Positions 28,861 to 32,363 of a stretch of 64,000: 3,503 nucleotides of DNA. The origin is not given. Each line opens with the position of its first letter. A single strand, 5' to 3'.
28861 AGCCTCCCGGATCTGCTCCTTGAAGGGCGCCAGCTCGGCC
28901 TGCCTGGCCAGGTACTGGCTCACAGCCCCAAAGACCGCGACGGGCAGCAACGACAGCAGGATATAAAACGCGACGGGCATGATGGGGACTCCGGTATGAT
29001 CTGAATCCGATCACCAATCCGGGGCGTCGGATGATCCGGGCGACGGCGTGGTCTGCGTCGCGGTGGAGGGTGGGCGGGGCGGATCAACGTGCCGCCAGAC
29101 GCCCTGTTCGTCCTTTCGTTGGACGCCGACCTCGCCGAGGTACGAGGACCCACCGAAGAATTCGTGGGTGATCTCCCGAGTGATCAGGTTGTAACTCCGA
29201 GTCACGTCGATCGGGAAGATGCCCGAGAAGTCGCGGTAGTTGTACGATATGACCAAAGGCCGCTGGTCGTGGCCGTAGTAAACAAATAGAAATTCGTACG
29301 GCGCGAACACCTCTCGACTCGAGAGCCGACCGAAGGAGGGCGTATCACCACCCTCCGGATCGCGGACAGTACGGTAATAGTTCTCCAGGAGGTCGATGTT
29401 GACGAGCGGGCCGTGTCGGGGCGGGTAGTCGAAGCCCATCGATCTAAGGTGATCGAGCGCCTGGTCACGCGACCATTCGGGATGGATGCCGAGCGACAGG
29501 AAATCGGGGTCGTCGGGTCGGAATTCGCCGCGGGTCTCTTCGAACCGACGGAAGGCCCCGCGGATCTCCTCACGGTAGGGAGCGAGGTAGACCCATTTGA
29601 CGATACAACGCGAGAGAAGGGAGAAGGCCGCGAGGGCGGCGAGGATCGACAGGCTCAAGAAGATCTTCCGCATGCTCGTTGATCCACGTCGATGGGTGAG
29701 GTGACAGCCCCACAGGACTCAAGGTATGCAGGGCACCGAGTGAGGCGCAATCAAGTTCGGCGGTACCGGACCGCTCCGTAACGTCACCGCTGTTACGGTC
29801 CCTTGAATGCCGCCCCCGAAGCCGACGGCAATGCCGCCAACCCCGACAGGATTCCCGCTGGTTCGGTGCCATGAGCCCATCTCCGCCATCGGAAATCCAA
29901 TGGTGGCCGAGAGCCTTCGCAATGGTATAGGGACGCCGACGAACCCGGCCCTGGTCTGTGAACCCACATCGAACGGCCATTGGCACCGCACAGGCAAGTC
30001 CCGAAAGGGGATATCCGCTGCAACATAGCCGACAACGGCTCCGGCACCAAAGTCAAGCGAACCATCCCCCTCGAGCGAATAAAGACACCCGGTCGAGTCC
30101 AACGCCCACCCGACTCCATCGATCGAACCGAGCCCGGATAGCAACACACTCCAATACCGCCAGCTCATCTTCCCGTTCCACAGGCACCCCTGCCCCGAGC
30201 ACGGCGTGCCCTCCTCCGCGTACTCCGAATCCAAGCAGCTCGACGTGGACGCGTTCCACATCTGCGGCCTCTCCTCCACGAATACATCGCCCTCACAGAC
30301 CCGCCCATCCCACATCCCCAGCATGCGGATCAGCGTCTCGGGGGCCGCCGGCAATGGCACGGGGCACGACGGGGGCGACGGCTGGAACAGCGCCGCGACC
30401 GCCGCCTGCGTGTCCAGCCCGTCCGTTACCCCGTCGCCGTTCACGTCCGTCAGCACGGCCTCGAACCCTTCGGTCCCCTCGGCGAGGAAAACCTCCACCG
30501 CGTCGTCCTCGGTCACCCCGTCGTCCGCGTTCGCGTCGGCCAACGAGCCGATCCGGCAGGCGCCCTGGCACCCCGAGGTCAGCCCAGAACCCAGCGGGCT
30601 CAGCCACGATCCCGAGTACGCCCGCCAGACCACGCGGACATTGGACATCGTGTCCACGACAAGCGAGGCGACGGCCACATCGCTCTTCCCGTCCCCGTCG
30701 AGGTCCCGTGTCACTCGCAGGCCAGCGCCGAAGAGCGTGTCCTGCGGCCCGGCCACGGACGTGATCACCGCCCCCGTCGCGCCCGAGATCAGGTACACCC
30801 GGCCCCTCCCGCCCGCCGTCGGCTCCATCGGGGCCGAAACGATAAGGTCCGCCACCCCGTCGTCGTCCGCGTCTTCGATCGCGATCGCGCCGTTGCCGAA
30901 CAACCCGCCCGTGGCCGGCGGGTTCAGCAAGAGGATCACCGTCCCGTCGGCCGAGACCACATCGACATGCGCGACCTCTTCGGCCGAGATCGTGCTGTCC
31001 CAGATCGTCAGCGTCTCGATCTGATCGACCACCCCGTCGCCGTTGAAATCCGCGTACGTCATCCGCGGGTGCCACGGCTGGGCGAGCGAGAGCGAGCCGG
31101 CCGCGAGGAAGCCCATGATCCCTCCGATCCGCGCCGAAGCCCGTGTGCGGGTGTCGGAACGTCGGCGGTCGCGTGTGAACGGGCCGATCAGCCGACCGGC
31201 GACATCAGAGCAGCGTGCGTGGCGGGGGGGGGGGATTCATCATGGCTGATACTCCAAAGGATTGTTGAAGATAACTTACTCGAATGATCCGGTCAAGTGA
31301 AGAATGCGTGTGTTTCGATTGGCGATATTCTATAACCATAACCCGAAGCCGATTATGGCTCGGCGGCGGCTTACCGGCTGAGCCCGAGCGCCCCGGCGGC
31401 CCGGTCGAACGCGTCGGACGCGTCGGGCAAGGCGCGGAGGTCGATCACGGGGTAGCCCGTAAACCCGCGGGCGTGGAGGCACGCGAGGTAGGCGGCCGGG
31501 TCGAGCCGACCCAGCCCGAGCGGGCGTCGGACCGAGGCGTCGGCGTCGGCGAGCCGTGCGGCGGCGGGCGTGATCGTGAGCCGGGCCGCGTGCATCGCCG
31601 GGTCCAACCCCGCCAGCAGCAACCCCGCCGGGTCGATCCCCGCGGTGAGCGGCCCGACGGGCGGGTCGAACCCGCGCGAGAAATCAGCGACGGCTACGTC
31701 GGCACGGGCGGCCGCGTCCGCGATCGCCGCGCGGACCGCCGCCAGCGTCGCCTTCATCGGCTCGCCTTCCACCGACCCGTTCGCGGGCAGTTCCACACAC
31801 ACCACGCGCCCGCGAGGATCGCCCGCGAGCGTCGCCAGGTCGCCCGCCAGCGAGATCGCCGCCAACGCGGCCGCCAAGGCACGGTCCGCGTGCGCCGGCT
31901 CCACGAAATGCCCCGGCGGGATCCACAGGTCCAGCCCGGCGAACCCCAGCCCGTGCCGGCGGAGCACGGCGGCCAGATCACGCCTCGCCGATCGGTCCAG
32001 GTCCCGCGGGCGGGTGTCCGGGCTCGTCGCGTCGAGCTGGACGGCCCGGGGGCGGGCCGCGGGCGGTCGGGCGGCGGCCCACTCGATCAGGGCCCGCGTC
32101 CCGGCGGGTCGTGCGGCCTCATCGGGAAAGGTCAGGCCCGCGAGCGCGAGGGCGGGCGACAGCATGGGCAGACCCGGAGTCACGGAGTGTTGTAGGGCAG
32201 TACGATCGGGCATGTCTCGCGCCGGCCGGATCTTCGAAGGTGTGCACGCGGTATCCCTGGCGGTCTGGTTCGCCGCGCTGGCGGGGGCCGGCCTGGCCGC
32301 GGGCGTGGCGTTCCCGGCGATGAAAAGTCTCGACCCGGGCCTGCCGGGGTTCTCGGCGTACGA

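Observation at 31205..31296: A C11 homopolymer puts a well-equipped start site one nucleotide out of frame with the FG-GAP ORF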

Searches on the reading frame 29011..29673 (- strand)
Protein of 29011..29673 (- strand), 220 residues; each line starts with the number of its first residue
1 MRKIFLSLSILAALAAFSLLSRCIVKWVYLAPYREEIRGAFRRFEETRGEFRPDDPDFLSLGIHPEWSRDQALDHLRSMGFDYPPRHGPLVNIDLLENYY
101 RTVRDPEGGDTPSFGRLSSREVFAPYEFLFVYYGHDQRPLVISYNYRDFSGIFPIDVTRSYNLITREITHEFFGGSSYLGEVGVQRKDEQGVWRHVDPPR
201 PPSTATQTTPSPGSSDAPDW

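Call 50: find_encoding_contigs(protein=window:29011-29673:-, flank=3000, max_places=10)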
Protein window:29011-29673:- (220 aa): 4 contigs read that carry it; 2 places shown.
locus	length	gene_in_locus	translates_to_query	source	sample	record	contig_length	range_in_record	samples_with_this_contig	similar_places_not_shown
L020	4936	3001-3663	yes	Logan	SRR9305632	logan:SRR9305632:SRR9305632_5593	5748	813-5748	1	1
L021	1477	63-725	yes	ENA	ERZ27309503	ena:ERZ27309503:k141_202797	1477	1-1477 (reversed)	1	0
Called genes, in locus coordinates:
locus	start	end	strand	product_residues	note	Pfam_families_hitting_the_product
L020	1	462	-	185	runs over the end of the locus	-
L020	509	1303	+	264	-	-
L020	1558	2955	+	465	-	PF13517:FG-GAP_3 (faint), PF01839:FG-GAP (weak)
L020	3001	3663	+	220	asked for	-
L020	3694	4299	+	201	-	-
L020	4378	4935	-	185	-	?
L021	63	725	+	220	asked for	-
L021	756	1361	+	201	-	-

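Call 53: search_protein_families(library=pfam, proteins=[window:29011-29673:-], max_evalue=0.1)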
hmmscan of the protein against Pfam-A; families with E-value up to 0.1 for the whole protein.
window:29011-29673:- (220 aa): 0 families

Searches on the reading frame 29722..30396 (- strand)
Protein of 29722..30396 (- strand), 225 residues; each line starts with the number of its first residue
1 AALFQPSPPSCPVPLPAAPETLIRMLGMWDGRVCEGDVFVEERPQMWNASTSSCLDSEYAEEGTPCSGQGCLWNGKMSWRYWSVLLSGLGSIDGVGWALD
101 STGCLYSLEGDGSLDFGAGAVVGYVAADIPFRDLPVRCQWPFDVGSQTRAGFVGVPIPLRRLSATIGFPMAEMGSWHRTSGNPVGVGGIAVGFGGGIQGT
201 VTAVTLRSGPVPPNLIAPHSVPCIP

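Call 35: find_homologous_proteins(query=window:29722-30396:-, max_evalue=0.01)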
Query seq(225 aa) (225 aa): 1 proteins with E <= 0.01 among 500 candidates.
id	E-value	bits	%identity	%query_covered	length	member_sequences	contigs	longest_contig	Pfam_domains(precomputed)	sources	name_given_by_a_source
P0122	1.5e-26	111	47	66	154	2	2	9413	-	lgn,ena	-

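Call 36: find_encoding_contigs(protein=P0122, flank=4000, max_places=6)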
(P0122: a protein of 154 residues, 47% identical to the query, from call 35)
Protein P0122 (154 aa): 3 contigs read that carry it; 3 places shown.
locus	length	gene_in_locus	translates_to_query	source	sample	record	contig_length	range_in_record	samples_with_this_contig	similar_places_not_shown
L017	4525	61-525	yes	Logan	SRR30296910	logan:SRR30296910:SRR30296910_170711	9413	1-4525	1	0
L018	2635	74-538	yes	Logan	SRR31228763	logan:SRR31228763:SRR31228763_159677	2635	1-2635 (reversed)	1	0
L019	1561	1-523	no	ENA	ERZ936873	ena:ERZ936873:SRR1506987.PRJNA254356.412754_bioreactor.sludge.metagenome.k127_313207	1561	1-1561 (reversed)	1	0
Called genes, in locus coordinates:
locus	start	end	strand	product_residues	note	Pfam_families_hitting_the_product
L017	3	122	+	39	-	?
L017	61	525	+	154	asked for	-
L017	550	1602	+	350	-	-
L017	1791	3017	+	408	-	PF04413:Glycos_transf_N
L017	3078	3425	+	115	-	PF00886:Ribosomal_S16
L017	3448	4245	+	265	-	PF01746:tRNA_m1G_MT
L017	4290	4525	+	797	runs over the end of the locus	PF03717:PBP_dimer (faint), PF00905:Transpeptidase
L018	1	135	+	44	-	?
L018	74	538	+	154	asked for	-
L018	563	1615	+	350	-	-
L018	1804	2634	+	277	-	?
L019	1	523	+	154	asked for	?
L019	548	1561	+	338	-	?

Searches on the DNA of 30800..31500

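Call 28: search_rna_families(source=window, start=30800, end=31500, threshold=evalue, max_evalue=1)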
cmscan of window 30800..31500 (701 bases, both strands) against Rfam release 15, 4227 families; matches with E-value up to 1: 0.
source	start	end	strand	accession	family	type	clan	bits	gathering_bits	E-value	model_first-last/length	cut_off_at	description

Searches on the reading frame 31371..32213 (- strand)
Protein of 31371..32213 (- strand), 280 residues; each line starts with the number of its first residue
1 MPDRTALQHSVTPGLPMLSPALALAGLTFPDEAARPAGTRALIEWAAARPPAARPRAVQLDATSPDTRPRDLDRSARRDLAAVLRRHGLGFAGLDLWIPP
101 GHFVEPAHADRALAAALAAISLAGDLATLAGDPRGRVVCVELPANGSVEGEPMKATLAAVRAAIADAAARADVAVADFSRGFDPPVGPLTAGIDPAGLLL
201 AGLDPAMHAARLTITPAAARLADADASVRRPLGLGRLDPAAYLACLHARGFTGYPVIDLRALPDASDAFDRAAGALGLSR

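Call 49: find_encoding_contigs(protein=window:31371-32165:-, flank=2500, max_places=10)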
Protein window:31371-32165:- (264 aa): no gene with exactly this product is on record in the collection.

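Call 53: search_protein_families(library=pfam, proteins=[window:31371-32213:-], max_evalue=0.1)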
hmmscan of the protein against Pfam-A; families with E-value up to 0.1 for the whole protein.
window:31371-32213:- (280 aa): 4 families
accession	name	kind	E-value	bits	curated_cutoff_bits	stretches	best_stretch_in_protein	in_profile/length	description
PF01261.30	AP_endonuc_2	-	0.0014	18.8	31.1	0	57-170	11-117/249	Xylose isomerase-like TIM barrel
PF12551.13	PHBC_N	-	0.017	15.3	25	1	186-210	14-38/43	Poly-beta-hydroxybutyrate polymerase N terminal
PF00586.29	AIRS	-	0.033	15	24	1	103-175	22-89/112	AIR synthase related protein, N-terminal domain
PF13472.12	Lipase_GDSL_2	-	0.081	13.9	32.9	1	132-195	100-166/178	GDSL-like Lipase/Acylhydrolase family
